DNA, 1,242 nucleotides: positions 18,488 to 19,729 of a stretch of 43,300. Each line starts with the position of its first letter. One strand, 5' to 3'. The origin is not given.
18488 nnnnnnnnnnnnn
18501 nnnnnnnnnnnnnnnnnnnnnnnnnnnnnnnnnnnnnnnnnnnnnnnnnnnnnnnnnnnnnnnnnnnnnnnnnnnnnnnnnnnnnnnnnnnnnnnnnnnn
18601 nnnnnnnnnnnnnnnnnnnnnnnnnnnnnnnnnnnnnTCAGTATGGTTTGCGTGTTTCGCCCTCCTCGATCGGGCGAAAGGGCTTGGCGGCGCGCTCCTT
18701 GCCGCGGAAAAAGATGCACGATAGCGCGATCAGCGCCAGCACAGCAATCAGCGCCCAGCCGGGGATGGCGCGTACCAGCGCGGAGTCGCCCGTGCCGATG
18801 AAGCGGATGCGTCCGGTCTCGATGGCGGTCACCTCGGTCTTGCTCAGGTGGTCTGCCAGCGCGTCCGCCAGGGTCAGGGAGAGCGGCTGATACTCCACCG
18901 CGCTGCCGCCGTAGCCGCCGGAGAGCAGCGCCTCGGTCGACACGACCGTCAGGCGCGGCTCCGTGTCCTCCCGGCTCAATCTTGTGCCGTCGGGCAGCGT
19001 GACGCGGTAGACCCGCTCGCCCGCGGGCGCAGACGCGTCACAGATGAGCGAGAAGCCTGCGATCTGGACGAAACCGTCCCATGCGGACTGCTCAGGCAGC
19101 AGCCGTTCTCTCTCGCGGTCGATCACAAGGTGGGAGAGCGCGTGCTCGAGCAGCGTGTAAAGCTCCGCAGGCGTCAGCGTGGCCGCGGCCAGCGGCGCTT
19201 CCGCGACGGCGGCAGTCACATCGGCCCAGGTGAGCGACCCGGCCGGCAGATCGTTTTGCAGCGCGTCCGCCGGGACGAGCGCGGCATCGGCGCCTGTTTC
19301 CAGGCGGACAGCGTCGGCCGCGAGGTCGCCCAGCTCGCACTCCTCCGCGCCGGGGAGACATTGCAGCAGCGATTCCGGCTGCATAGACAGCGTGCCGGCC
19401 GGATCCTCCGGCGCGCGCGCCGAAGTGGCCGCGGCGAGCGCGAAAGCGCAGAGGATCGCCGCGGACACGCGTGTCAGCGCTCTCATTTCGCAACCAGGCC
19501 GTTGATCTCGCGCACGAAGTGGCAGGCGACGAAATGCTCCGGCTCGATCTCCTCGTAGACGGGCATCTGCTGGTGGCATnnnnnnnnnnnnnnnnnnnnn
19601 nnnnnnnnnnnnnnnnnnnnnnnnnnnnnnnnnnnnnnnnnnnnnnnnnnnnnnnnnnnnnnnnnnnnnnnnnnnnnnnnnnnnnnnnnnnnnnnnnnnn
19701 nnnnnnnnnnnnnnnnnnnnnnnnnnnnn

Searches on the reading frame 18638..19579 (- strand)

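Call 60: search_protein_families(library=pfam, proteins=[window:18638-19579:-], max_evalue=0.00001)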
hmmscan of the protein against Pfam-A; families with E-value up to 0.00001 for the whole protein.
window:18638-19579:- (313 aa): 1 family
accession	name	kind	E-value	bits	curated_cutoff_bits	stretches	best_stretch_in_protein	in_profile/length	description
PF02872.23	5_nucleotid_C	-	3.1e-14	53.8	23.6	1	78-206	19-137/158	5'-nucleotidase, C-terminal domain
